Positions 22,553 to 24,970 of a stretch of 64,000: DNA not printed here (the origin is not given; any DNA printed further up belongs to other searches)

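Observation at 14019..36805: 23-kb legionaminic-acid-type surface-glycan locus built as two divergent operons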

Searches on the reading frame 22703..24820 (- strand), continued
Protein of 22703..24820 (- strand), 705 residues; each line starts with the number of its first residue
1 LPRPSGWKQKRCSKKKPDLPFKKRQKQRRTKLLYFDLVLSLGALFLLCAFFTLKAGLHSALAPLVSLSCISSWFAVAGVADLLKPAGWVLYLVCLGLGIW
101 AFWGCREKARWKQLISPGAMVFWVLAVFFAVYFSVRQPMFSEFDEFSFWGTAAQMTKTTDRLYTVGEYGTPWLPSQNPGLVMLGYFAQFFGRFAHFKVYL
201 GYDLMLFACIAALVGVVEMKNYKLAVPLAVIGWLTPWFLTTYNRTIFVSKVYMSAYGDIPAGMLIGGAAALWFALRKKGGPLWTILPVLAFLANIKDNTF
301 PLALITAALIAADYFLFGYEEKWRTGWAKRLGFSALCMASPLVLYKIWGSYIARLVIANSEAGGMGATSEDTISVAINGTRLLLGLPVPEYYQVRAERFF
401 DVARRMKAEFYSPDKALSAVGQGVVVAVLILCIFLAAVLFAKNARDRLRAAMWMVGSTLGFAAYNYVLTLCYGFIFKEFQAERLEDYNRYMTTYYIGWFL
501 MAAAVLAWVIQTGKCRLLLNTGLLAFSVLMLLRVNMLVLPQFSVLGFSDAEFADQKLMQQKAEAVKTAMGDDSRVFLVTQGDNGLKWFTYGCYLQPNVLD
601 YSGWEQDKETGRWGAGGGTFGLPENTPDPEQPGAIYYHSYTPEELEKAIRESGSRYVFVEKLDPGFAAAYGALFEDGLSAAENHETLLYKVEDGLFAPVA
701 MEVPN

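Call 74: find_encoding_contigs(protein=P0460, flank=10000, max_places=2)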
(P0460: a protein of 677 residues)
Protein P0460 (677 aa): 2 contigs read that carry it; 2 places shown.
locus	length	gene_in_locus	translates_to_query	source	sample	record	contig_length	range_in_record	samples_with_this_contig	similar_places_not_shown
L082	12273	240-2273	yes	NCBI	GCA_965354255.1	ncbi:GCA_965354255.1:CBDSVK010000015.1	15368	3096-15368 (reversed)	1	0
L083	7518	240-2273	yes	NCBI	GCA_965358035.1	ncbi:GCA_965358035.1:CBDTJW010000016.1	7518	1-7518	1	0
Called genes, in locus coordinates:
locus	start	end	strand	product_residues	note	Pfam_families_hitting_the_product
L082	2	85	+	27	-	?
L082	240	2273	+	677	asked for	-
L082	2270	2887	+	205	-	-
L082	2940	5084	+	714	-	-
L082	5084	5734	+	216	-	-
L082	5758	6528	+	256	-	PF02348:CTP_transf_3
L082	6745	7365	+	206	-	PF16011:CBM9_2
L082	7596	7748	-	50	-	-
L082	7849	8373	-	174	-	-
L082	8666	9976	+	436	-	PF13375:RnfC_N, PF01512:Complex1_51K, PF10531:SLBB, PF13237:Fer4_10 (faint), PF12797:Fer4_2 (faint), PF12838:Fer4_7 (weak), PF13187:Fer4_9 (weak), PF13534:Fer4_17 (weak), +3 more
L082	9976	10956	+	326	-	PF03116:NQR2_RnfD_RnfE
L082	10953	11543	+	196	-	PF04205:FMN_bind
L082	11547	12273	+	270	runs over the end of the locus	PF02508:Rnf-Nqr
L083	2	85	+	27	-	?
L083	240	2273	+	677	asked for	-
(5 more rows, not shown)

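Call 75: find_encoding_contigs(protein=P0498, flank=10000, max_places=2)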
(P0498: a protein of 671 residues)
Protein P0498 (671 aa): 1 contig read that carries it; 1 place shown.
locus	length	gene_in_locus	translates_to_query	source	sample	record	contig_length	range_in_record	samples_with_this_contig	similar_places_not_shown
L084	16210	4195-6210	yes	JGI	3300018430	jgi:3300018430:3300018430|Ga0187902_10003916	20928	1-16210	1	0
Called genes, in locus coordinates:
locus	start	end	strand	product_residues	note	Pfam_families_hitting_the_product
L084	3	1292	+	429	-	?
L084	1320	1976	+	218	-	PF16475:DUF5052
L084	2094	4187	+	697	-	PF09913:DUF2142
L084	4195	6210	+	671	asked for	-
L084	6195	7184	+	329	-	-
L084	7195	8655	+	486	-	PF03062:MBOAT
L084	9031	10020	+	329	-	PF04392:ABC_sub_bind, PF13407:Peripla_BP_4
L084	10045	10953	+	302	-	PF02653:BPD_transp_2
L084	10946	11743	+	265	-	PF02463:SMC_N (faint), PF00005:ABC_tran, PF13304:AAA_21 (weak)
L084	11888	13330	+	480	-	PF01554:MatE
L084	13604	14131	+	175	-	PF01726:LexA_DNA_bind (weak), PF00717:Peptidase_S24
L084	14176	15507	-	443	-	PF01743:PolyA_pol, PF12627:PolyA_pol_RNAbd, PF01966:HD, PF13735:tRNA_NucTran2_2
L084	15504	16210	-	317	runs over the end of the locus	PF12697:Abhydrolase_6 (weak), PF00561:Abhydrolase_1, PF12146:Hydrolase_4, PF00326:Peptidase_S9, PF02230:Abhydrolase_2 (faint)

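Call 76: find_encoding_contigs(protein=P0482, flank=10000, max_places=2)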
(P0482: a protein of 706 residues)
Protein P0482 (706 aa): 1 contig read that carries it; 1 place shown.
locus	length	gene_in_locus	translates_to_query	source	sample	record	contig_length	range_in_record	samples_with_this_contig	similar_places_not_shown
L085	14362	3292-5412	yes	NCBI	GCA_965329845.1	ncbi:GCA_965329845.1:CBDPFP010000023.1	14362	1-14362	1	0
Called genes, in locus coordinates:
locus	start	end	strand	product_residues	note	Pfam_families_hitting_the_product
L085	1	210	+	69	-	?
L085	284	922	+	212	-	PF01081:Aldolase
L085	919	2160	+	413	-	PF00294:PfkB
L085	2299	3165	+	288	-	PF02588:YitT_membrane, PF10035:DUF2179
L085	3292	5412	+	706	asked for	-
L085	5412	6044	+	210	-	-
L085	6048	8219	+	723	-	-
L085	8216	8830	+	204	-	-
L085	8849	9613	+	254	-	PF02348:CTP_transf_3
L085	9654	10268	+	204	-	PF16011:CBM9_2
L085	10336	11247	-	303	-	PF00291:PALP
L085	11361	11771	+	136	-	-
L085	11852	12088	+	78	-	-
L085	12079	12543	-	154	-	PF06114:Peptidase_M78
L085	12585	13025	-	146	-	PF12844:HTH_19, PF13560:HTH_31, PF01381:HTH_3, PF13384:HTH_23 (faint)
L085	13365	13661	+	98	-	-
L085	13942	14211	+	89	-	-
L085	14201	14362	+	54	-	?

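Call 81: list_cluster_members(proteins=[P0001, P0121])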
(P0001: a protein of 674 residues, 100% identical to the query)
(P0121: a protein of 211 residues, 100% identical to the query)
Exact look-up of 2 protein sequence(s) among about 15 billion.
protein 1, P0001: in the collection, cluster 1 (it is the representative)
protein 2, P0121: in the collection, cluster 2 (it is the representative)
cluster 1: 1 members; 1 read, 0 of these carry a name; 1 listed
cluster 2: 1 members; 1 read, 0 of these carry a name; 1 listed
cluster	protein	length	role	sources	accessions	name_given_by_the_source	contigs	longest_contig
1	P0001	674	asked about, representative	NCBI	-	-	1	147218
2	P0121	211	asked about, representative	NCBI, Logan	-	-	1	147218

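Call 89: find_encoding_contigs(protein=P0503, flank=10000, max_places=1)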
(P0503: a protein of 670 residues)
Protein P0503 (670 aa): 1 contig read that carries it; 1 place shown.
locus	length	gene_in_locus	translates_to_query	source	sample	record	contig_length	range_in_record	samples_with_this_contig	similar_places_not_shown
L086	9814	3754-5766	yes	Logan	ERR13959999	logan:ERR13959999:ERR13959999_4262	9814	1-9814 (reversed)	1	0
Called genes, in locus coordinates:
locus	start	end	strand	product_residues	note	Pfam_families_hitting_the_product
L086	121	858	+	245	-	PF00702:Hydrolase, PF12710:HAD (weak), PF13419:HAD_2, PF13242:Hydrolase_like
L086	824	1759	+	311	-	PF12146:Hydrolase_4, PF00561:Abhydrolase_1, PF12697:Abhydrolase_6 (weak)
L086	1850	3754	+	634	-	PF00005:ABC_tran, PF02463:SMC_N (faint), PF03193:RsgA_GTPase (faint), PF13476:AAA_23 (faint), PF12848:ABC_tran_Xtn, PF00005:ABC_tran, PF13304:AAA_21 (weak), PF16326:ABC_tran_CTD (weak), +3 more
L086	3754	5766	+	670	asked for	-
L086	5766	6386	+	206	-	-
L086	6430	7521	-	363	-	PF01594:AI-2E_transport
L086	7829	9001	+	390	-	-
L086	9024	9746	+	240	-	PF01643:Acyl-ACP_TE, PF13279:4HBT_2 (weak), PF20791:Acyl-ACP_TE_C (weak)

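Call 90: find_encoding_contigs(protein=P0453, flank=10000, max_places=1)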
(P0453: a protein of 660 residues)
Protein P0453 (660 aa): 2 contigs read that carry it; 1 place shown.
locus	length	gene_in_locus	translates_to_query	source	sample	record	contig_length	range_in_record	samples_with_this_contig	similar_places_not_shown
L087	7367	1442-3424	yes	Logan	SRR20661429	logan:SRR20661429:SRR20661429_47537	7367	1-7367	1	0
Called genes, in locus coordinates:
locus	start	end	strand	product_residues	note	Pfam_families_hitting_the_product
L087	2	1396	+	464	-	?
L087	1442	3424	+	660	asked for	-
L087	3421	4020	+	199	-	-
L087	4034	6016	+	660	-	-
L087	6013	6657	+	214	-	-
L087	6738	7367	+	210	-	?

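Call 91: find_encoding_contigs(protein=P0475, flank=10000, max_places=1)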
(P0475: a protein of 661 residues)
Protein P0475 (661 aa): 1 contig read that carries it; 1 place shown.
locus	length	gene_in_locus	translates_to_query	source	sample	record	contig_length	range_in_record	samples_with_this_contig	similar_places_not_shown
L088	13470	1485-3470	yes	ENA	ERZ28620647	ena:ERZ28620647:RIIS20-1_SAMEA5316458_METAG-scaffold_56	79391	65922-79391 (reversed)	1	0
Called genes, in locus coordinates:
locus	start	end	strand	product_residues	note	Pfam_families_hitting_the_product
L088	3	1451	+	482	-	?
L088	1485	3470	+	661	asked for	-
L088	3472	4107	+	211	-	-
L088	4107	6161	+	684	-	-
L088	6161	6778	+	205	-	-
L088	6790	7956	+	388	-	PF01041:DegT_DnrJ_EryC1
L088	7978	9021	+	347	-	PF00483:NTP_transferase, PF12804:NTP_transf_3 (weak)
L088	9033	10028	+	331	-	PF03102:NeuB, PF08666:SAF (weak)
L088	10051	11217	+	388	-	PF02350:Epimerase_2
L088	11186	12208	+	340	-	PF01408:GFO_IDH_MocA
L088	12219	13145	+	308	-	PF01408:GFO_IDH_MocA (weak), PF02894:GFO_IDH_MocA_C (faint)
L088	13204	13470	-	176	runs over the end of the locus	PF00881:Nitroreductase, PF14512:TM1586_NiRdase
